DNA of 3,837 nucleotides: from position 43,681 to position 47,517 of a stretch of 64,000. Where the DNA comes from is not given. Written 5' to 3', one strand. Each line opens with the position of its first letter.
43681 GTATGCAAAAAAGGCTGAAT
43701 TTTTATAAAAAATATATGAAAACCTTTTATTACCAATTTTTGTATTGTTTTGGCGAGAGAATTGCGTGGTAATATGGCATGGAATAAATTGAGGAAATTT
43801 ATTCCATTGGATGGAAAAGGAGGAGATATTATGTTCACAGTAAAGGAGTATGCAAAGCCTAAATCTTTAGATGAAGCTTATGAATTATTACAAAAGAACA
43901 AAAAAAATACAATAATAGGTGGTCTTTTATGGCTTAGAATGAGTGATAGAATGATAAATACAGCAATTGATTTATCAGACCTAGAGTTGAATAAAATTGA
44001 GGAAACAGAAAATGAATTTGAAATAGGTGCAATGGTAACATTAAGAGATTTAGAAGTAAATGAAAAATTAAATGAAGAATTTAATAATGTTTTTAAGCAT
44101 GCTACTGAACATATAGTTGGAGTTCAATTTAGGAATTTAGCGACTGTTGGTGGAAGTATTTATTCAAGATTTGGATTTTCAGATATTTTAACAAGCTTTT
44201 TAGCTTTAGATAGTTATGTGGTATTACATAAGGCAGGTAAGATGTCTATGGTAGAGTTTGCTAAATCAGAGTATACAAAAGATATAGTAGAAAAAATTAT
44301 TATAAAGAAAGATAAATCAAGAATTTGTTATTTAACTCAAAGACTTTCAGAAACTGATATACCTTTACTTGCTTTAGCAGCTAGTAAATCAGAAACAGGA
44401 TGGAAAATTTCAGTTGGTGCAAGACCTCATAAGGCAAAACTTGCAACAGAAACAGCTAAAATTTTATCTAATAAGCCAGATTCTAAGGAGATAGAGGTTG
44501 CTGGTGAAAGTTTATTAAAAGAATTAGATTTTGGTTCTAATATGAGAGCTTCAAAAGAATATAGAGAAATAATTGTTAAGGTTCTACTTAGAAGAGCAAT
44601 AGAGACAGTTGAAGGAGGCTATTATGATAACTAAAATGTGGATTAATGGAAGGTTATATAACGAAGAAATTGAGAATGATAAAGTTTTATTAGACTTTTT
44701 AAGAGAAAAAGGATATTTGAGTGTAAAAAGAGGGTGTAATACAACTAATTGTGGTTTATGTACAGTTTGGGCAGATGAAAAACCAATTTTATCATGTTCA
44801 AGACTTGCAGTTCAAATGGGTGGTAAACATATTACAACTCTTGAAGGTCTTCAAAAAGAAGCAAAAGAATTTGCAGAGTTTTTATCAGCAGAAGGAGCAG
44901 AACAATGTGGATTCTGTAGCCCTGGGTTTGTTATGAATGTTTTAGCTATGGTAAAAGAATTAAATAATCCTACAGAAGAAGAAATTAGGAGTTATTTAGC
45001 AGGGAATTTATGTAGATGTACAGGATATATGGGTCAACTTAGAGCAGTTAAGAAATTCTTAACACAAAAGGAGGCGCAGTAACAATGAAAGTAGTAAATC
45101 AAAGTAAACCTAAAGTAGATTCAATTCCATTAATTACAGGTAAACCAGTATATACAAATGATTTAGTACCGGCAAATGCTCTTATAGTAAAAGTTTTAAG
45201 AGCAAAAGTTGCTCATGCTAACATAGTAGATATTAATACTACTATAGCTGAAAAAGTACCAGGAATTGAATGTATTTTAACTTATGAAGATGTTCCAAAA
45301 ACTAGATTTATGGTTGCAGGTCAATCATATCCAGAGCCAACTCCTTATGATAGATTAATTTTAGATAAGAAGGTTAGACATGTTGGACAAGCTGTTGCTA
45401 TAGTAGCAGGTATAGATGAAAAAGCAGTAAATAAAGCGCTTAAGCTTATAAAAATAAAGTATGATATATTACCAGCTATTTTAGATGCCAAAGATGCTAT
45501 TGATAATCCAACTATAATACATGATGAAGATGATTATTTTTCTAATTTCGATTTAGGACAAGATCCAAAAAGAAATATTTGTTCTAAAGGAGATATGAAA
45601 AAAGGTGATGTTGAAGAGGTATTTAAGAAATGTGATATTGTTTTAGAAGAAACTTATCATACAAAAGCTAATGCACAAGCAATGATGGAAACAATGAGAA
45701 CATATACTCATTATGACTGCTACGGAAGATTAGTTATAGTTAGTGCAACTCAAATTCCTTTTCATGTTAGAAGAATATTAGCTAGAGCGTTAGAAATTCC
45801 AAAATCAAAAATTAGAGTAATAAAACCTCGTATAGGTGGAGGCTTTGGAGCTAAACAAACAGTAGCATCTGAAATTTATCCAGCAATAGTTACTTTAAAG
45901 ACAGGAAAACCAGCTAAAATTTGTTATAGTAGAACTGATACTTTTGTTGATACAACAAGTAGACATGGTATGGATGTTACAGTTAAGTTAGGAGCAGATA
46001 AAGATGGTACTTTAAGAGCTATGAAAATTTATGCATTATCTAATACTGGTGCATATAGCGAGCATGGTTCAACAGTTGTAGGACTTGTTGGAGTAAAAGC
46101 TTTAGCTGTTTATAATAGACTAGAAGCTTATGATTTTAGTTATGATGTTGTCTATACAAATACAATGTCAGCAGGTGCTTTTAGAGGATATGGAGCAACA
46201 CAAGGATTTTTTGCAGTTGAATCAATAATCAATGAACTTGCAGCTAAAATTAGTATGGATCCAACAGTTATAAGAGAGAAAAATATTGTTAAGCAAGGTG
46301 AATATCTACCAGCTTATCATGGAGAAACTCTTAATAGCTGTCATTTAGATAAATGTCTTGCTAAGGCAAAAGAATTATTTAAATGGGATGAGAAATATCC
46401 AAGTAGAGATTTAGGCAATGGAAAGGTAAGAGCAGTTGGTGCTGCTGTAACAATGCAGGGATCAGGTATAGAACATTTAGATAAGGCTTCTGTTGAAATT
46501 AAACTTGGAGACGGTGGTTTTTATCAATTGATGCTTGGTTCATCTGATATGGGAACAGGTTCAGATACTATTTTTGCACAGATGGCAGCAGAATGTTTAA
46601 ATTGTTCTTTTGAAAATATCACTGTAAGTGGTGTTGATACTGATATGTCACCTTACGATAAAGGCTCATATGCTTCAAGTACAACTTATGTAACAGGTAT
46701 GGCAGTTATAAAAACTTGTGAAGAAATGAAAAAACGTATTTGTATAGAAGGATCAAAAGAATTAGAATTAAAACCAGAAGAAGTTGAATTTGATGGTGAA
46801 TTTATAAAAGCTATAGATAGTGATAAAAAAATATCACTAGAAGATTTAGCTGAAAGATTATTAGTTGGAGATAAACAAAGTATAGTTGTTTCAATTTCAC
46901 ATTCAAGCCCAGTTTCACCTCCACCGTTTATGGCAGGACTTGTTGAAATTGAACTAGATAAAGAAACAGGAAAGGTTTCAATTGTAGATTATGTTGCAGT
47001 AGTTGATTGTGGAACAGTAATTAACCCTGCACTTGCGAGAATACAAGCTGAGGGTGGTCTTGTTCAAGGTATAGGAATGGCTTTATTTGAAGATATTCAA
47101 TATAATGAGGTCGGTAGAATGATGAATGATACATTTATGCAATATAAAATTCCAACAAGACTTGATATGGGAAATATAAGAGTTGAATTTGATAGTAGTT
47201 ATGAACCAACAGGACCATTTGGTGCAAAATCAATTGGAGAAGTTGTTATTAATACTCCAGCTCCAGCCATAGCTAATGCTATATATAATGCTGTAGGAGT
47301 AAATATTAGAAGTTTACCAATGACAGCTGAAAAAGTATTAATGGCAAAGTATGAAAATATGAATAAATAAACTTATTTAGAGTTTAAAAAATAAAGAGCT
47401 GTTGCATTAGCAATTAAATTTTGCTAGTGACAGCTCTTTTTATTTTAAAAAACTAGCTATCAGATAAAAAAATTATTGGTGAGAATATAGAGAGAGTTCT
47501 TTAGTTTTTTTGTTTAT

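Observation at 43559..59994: Three sigma-54 promoters share an upstream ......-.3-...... motif: a predicted operator for the purine-catabolism activator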

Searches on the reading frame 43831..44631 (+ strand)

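Call 32: search_protein_families(library=pfam, proteins=[window:43831-44631:+])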
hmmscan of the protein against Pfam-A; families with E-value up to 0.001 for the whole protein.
window:43831-44631:+ (267 aa): 2 families
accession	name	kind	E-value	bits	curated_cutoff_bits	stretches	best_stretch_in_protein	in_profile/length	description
PF00941.27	FAD_binding_5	-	3.6e-27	95.7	27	1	6-158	4-162/170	FAD binding domain in molybdopterin dehydrogenase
PF03450.22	CO_deh_flav_C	-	5.8e-10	39.7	25.5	1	190-259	31-101/102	CO dehydrogenase flavoprotein C-terminal domain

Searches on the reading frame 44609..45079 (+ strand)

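Call 32: search_protein_families(library=pfam, proteins=[window:44609-45079:+])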
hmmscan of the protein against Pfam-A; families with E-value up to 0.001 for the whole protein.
window:44609-45079:+ (157 aa): 3 families
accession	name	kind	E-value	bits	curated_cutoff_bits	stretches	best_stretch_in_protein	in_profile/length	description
PF01799.25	Fer2_2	-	1.1e-24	86.8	30.3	1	77-148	1-75/75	[2Fe-2S] binding domain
PF13085.11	Fer2_3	-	9.6e-05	22.8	27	1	34-83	43-91/107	2Fe-2S iron-sulfur cluster binding domain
PF00111.32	Fer2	-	0.00012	22.3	21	1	14-57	5-49/77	2Fe-2S iron-sulfur cluster binding domain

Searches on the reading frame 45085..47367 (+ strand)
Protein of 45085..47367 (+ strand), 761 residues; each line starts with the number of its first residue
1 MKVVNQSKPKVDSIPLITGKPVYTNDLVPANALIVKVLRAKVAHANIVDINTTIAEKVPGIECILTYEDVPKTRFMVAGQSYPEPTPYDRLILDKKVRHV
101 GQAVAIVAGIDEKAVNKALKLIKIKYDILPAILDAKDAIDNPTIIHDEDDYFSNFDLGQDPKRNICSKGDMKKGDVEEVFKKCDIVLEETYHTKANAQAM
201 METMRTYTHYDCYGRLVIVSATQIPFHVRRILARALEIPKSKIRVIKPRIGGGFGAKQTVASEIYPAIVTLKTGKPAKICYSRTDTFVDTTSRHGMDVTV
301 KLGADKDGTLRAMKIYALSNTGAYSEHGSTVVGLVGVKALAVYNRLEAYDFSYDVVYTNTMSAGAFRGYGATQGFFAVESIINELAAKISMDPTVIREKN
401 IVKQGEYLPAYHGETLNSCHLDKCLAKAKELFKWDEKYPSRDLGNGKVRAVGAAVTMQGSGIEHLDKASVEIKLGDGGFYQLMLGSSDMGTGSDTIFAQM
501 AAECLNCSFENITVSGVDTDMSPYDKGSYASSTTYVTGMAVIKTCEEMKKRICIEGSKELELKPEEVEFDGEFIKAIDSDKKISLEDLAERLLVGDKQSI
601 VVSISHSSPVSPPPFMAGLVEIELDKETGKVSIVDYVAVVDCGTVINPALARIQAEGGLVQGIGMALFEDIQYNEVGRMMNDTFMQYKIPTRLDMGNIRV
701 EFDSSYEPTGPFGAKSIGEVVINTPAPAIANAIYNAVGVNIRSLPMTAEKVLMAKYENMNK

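Call 32: search_protein_families(library=pfam, proteins=[window:45085-47367:+])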
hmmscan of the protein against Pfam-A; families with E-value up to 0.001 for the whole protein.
window:45085-47367:+ (761 aa): 3 families
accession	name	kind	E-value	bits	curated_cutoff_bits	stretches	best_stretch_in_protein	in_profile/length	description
PF02738.23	MoCoBD_1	-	3e-75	252.9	27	1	162-401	6-244/244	Molybdopterin cofactor-binding domain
PF20256.3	MoCoBD_2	-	1.2e-70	238.7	27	1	427-695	1-282/283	Molybdopterin cofactor-binding domain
PF01315.27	Ald_Xan_dh_C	-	2.1e-23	83.2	31.3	1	18-129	1-109/110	Aldehyde oxidase and xanthine dehydrogenase, a/b hammerhead domain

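Call 33: search_protein_families(library=ncbifam, proteins=[window:45085-47367:+])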
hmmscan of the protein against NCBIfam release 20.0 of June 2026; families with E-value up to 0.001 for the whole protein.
window:45085-47367:+ (761 aa): 13 families
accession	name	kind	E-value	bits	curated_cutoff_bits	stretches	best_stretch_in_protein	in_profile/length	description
NF043082.1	XdhA_XDHase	equivalog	4e-194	646.9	780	1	5-756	2-752/758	xanthine dehydrogenase subunit XdhA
NF007426.0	PRK09970.1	equivalog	2.1e-186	621.3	916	1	2-752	4-752/761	xanthine dehydrogenase molybdenum-binding subunit XdhA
TIGR03194.1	4hydrxCoA_A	equivalog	2.5e-152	509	994.55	1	9-753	2-744/746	4-hydroxybenzoyl-CoA reductase subunit alpha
TIGR03313.1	Se_sel_red_Mo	hypoth_equivalog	7e-147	490.6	1101.9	2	152-754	340-948/951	molybdopterin-dependent oxidoreductase Mo/Fe-S-binding subunit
NF041018.1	glyceraldDH_alpha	equivalog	1e-115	387.8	790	1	9-751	8-740/741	glyceraldehyde dehydrogenase subunit alpha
NF045668.1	pterin_aldehy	equivalog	8e-106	355.1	1100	1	2-754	173-903/905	molybdopterin-dependent aldehyde oxidoreductase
NF040766.1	CODH_aero_grp5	exception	9.5e-99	331.6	950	2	9-588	10-590/785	aerobic carbon-monoxide dehydrogenase large subunit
TIGR03196.1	pucD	equivalog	2.4e-94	317.2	783.65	1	10-751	9-754/763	xanthine dehydrogenase subunit D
NF041671.1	peri_hyde_PaoC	equivalog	3.6e-90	303.4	1180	1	1-753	15-729/735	aldehyde oxidoreductase molybdenum-binding subunit PaoC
TIGR03311.1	Se_dep_XDH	equivalog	1e-85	288.5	830.45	1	7-746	165-841/848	selenium-dependent xanthine dehydrogenase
TIGR02416.1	CO_dehy_Mo_lg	equivalog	1.7e-82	277.8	991.15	1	16-750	5-766/770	aerobic carbon-monoxide dehydrogenase large subunit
TIGR02965.1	xanthine_xdhB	equivalog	5.6e-74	249.7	849.5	1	16-754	13-753/758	xanthine dehydrogenase molybdopterin binding subunit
TIGR02969.1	mam_aldehyde_ox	subfamily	1.1e-47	162.3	1912.3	1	15-723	587-1266/1330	aldehyde oxidase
